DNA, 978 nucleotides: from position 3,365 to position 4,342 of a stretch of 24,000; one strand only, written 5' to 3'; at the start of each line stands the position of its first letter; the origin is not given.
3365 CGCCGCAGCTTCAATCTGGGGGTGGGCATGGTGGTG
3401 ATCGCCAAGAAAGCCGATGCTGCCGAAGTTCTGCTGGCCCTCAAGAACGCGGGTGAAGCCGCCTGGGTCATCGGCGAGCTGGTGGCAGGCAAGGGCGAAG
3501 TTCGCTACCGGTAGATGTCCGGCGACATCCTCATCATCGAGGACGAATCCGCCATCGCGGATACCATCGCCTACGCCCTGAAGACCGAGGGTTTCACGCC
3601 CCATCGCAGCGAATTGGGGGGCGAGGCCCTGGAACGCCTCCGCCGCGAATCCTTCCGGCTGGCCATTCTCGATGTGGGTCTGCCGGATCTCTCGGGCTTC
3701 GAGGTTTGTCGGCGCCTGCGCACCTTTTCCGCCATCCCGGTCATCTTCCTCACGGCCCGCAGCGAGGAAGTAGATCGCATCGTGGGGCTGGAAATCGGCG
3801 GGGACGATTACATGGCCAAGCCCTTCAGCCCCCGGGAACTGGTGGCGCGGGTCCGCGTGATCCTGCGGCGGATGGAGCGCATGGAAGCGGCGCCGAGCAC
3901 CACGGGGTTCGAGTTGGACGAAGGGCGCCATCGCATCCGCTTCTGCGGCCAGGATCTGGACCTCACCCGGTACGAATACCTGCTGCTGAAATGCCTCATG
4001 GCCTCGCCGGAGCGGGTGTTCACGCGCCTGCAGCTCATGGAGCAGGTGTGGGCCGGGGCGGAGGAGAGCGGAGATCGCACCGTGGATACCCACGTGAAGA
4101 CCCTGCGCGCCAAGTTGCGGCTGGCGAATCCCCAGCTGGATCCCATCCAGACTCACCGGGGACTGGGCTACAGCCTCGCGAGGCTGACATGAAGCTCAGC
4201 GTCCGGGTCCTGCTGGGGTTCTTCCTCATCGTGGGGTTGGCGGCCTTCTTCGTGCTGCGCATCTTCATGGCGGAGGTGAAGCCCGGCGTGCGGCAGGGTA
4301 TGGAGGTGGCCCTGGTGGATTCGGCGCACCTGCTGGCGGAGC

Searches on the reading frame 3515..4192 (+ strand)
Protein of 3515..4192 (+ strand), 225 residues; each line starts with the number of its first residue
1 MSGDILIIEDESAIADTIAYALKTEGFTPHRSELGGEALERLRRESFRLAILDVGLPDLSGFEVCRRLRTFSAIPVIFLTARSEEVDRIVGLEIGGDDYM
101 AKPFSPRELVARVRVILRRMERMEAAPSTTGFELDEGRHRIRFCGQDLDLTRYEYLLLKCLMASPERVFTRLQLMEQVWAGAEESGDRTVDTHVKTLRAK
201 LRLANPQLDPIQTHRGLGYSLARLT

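Call 61: search_protein_families(library=pfam, proteins=[window:3515-4192:+], max_evalue=0.0001)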
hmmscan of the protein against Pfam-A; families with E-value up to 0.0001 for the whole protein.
window:3515-4192:+ (225 aa): 2 families
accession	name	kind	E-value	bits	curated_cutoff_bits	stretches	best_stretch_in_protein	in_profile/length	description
PF00072.30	Response_reg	-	4.4e-24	85.2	30.2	1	5-114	1-111/111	Response regulator receiver domain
PF00486.34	Trans_reg_C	-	1.7e-22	79.7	26.2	1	145-221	1-77/77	Transcriptional regulatory protein, C terminal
